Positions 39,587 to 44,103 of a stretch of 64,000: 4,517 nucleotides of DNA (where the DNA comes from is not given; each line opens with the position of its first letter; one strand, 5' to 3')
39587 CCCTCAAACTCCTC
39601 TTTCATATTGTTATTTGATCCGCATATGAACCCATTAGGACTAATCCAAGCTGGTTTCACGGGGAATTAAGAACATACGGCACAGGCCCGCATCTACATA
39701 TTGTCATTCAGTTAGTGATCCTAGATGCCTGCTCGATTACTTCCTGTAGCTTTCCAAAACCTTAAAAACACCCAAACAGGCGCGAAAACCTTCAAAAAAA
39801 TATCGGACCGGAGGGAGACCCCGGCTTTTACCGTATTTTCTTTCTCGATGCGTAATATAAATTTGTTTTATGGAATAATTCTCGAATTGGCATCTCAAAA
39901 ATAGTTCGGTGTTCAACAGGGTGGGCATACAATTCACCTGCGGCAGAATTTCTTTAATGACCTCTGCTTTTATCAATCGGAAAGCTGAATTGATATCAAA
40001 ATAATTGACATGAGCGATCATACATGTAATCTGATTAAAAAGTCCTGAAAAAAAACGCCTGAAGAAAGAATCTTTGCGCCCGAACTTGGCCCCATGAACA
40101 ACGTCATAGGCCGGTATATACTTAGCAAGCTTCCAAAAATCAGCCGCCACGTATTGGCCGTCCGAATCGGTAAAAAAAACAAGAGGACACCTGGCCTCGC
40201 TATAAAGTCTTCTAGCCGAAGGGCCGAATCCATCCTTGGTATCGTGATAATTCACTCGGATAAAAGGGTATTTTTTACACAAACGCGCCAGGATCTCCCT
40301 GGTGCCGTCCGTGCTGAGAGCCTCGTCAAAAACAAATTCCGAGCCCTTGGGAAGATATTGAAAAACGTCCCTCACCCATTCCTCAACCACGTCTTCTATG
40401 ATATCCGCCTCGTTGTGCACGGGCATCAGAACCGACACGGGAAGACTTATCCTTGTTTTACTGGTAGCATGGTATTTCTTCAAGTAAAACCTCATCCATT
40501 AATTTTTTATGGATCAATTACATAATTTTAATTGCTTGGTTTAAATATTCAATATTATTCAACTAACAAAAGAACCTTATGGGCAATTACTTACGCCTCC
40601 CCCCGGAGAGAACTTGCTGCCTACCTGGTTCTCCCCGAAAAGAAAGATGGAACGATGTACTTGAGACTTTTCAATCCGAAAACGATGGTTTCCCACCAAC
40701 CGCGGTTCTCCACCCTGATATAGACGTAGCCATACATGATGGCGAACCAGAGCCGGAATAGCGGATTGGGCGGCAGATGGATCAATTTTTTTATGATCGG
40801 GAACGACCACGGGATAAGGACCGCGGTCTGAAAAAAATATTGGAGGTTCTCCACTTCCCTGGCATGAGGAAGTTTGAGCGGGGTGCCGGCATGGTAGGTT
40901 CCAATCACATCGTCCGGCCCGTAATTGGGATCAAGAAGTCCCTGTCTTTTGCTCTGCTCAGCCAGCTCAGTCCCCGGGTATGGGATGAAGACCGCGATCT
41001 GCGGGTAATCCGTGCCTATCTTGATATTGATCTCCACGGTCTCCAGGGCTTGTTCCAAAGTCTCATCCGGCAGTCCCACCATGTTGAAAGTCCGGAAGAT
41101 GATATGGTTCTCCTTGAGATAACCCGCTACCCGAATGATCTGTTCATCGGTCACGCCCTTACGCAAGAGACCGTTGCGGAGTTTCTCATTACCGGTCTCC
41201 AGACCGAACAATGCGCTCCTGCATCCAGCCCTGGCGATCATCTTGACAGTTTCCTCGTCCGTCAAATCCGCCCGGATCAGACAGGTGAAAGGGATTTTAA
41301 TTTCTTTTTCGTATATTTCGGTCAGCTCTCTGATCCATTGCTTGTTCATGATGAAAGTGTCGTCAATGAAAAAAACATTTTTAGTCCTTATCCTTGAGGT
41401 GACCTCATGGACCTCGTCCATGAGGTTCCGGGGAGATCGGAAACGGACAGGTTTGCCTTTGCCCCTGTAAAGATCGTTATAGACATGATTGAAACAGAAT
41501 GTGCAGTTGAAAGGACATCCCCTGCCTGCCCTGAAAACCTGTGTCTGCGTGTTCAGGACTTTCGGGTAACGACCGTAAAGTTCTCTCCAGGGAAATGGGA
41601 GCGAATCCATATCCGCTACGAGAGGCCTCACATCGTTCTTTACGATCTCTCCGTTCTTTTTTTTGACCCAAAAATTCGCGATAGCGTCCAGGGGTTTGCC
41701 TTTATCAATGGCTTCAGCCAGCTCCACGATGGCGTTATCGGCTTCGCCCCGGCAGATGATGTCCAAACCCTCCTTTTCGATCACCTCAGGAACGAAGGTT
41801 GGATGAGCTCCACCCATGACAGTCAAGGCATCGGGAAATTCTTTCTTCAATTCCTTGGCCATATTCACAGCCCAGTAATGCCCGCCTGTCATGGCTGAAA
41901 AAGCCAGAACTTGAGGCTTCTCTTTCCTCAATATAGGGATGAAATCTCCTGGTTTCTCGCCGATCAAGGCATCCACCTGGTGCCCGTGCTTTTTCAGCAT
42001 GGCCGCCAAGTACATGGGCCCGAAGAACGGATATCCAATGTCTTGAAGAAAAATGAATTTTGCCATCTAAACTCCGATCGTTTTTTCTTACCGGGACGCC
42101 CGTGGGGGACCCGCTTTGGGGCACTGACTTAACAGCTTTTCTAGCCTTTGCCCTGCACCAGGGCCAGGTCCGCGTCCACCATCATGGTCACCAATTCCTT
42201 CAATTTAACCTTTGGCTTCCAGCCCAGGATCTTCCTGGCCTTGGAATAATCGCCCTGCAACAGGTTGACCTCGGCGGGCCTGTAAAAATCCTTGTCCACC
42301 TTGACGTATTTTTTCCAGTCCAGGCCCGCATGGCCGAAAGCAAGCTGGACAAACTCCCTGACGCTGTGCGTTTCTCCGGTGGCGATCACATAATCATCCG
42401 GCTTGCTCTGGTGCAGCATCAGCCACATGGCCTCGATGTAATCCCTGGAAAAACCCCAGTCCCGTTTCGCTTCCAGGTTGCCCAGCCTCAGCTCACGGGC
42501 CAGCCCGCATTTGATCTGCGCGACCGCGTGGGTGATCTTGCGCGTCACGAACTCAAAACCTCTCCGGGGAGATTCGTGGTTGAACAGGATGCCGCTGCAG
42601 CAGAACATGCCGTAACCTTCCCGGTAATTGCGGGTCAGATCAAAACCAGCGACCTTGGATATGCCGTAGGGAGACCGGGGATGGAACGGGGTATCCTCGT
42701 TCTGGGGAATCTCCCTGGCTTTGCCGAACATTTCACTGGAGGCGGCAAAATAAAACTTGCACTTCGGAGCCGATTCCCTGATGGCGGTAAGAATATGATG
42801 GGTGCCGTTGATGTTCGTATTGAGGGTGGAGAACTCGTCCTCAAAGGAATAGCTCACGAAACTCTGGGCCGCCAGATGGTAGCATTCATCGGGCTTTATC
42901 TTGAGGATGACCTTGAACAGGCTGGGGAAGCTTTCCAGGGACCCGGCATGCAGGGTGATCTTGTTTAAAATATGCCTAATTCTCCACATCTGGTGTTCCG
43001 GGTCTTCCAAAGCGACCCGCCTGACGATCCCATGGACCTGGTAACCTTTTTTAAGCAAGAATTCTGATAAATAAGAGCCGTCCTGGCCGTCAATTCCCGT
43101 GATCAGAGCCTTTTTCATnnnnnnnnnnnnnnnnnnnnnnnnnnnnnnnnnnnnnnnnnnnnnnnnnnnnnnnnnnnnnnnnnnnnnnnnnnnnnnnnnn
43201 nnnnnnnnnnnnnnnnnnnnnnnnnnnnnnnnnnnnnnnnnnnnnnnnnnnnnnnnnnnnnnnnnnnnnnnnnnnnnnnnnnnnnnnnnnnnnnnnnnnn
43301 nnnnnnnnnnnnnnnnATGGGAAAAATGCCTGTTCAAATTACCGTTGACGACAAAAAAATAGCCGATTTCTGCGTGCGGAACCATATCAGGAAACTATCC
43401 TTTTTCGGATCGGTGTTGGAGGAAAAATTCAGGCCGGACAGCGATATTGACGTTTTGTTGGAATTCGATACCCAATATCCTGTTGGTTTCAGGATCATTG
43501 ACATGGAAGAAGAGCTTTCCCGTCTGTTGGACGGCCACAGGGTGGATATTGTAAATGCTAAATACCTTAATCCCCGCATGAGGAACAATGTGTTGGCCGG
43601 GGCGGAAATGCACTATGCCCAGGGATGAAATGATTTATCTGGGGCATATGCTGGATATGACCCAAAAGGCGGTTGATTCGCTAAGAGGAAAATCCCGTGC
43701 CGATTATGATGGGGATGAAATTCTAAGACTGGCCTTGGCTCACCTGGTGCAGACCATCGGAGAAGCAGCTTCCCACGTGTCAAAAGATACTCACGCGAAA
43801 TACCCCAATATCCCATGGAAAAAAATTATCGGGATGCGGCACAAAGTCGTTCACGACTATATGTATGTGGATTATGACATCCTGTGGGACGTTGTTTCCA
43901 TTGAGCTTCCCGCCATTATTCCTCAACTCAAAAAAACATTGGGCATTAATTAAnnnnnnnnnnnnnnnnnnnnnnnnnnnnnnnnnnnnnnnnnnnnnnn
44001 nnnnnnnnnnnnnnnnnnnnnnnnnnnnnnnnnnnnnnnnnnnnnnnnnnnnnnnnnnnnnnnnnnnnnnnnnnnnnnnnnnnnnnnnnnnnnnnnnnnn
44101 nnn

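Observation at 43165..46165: Two same-orientation copies of a ~60-bp hairpin-containing repeat bracketing a 3-kb cassette (HepT/MNT TA + GMC oxidoreductase + small ORF)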

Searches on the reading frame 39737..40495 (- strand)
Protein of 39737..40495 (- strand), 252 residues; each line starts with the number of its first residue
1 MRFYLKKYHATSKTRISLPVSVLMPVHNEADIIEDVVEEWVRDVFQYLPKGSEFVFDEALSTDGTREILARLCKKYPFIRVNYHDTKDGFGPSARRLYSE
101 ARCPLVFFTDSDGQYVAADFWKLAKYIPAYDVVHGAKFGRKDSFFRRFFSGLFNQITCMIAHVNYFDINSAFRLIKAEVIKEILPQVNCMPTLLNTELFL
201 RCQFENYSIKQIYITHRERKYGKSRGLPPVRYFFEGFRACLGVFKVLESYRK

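Call 9: search_protein_families(library=pfam, proteins=[window:39737-40495:-], max_evalue=0.01)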
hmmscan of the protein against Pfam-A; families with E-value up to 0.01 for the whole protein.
window:39737-40495:- (252 aa): 2 families
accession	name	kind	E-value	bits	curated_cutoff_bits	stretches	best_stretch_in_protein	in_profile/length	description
PF00535.33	Glycos_transf_2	-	2.1e-13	51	23.3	1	21-169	1-153/168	Glycosyl transferase family 2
PF10111.15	Glyco_tranf_2_2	-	0.0023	17.9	27.3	1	22-127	2-106/276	Glycosyltransferase like family 2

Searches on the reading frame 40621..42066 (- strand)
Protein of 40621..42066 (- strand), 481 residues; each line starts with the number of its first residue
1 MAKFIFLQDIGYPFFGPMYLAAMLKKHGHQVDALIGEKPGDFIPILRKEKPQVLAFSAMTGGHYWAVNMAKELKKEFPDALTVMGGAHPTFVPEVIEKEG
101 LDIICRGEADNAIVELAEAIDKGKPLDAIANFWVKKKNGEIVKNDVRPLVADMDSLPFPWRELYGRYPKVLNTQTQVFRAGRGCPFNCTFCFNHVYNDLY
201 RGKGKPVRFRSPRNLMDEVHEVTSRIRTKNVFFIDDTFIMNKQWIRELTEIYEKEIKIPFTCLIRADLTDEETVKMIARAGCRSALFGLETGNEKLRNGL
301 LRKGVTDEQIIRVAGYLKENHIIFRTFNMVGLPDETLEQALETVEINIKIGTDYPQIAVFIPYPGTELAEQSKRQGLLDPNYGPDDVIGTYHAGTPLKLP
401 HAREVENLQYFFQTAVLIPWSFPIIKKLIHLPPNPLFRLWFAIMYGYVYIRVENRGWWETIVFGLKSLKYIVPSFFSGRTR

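Call 9: search_protein_families(library=pfam, proteins=[window:40621-42066:-], max_evalue=0.01)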
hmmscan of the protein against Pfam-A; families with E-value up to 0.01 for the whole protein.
window:40621-42066:- (481 aa): 2 families
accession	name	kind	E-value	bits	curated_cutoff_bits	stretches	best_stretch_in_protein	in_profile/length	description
PF04055.27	Radical_SAM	-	7.9e-24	85.1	29.5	1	181-345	4-164/166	Radical SAM superfamily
PF02310.24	B12-binding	-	9.2e-19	67.9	32.1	1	16-116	16-120/121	B12 binding domain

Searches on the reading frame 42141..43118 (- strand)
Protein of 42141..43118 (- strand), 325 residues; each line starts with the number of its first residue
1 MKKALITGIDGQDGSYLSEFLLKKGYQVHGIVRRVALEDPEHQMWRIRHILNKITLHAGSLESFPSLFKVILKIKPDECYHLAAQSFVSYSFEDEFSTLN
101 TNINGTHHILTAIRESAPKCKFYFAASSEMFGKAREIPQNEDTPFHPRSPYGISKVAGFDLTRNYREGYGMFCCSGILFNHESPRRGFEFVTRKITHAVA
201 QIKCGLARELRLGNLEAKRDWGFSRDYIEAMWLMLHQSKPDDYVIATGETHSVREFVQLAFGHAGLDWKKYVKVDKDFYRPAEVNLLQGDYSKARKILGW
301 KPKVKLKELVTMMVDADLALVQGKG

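Call 9: search_protein_families(library=pfam, proteins=[window:42141-43118:-], max_evalue=0.01)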
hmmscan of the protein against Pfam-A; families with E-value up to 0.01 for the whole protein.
window:42141-43118:- (325 aa): 4 families
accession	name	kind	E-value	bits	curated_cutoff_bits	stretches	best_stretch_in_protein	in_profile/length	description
PF16363.11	GDP_Man_Dehyd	-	5.3e-123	411.1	27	1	5-313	1-332/332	GDP-mannose 4,6 dehydratase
PF01370.27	Epimerase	-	2e-61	207.9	20.9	1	4-246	1-240/240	NAD dependent epimerase/dehydratase family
PF04321.23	RmlD_sub_bind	-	3.3e-05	23.5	27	1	3-174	2-148/287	RmlD substrate binding domain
PF02719.21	Polysacc_synt_2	-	0.00071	19.3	20.2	1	5-115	2-117/293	Polysaccharide biosynthesis protein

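Call 11: find_encoding_contigs(protein=window:42141-43118:-, flank=10000, max_places=10)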
Protein window:42141-43118:- (325 aa): 2 contigs read that carry it; 1 place shown.
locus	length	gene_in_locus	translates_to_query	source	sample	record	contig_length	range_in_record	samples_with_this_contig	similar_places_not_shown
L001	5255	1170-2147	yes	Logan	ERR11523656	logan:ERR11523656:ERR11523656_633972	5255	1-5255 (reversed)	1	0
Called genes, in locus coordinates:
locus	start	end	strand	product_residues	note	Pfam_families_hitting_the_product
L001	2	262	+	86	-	?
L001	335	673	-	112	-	PF01934:HepT-like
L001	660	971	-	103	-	PF01909:NTP_transf_2, PF18765:Polbeta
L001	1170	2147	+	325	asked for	PF01370:Epimerase, PF16363:GDP_Man_Dehyd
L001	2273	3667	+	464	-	PF02310:B12-binding, PF04055:Radical_SAM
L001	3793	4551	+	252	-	PF00535:Glycos_transf_2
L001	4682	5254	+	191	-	?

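Call 16: list_cluster_members(proteins=[P0001, window:42141-43118:-, window:44026-45633:-])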
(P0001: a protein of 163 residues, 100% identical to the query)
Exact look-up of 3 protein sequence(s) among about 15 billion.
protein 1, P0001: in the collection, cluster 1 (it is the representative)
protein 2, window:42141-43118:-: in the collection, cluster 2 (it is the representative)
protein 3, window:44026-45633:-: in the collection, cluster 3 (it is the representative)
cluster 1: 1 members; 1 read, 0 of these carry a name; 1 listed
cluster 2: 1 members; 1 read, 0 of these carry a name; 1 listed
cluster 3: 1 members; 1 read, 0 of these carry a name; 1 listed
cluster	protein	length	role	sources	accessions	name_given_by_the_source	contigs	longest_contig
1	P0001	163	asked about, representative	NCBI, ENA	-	-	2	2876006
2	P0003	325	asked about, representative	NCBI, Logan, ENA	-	-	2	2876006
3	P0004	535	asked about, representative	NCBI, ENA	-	-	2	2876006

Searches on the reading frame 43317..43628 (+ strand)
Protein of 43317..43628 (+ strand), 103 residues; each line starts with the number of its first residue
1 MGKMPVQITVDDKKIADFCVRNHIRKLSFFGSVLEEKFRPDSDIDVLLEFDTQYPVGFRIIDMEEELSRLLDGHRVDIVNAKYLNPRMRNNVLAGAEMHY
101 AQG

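Call 9: search_protein_families(library=pfam, proteins=[window:43317-43628:+], max_evalue=0.01)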
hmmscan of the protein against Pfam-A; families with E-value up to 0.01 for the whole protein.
window:43317-43628:+ (103 aa): 2 families
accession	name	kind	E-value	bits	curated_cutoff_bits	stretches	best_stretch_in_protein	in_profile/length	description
PF18765.7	Polbeta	-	5.7e-11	42.9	26.9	1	13-96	1-84/93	Polymerase beta, Nucleotidyltransferase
PF01909.29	NTP_transf_2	-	7.7e-10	39.5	21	1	13-93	2-87/93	Nucleotidyltransferase domain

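Call 45: search_protein_families(library=padloc, proteins=[window:43317-43628:+], max_evalue=0.001)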
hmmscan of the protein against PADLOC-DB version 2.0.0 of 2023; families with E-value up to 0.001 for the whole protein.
window:43317-43628:+ (103 aa): 5 families
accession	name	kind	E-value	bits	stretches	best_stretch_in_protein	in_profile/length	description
PDLC04902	PDC-S09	-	2.1e-22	77.2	1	4-100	1-95/97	-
PDLC04904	PDC-S09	-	2.7e-18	64.1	1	7-96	8-95/104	-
PDLC04905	PDC-S09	-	4.1e-18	63.6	1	4-101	1-100/101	-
PDLC04906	PDC-S09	-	8.4e-15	53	1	17-97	17-96/98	-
PDLC04903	PDC-S09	-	0.00069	17.9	1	21-72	23-74/108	-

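Call 49: find_encoding_contigs(protein=window:43317-43628:+, flank=6000, max_places=6)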
Protein window:43317-43628:+ (103 aa): 1 contig read that carries it; 1 place shown.
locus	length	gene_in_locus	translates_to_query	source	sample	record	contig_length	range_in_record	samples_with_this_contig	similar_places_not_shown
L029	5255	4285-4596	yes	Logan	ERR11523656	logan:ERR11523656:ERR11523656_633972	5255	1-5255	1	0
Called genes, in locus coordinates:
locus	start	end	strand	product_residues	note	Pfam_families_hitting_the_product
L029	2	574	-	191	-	?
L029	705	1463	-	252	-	PF00535:Glycos_transf_2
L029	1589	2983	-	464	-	PF02310:B12-binding, PF04055:Radical_SAM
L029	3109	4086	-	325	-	PF01370:Epimerase, PF16363:GDP_Man_Dehyd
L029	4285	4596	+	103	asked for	PF01909:NTP_transf_2, PF18765:Polbeta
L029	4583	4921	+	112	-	PF01934:HepT-like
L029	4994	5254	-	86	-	?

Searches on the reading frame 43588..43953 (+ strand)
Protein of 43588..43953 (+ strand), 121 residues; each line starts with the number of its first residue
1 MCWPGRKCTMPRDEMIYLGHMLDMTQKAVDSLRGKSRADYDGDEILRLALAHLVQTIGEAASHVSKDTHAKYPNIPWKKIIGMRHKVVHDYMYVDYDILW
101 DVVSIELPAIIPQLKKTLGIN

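Call 9: search_protein_families(library=pfam, proteins=[window:43588-43953:+], max_evalue=0.01)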
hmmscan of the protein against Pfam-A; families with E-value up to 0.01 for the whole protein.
window:43588-43953:+ (121 aa): 1 family
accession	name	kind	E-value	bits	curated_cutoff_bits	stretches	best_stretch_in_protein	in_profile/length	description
PF01934.22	HepT-like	-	9e-22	77.5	23.5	1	22-116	2-119/120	Ribonuclease HepT-like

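Call 45: search_protein_families(library=padloc, proteins=[window:43588-43953:+], max_evalue=0.001)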
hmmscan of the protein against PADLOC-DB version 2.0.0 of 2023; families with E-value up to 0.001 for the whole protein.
window:43588-43953:+ (121 aa): 0 families
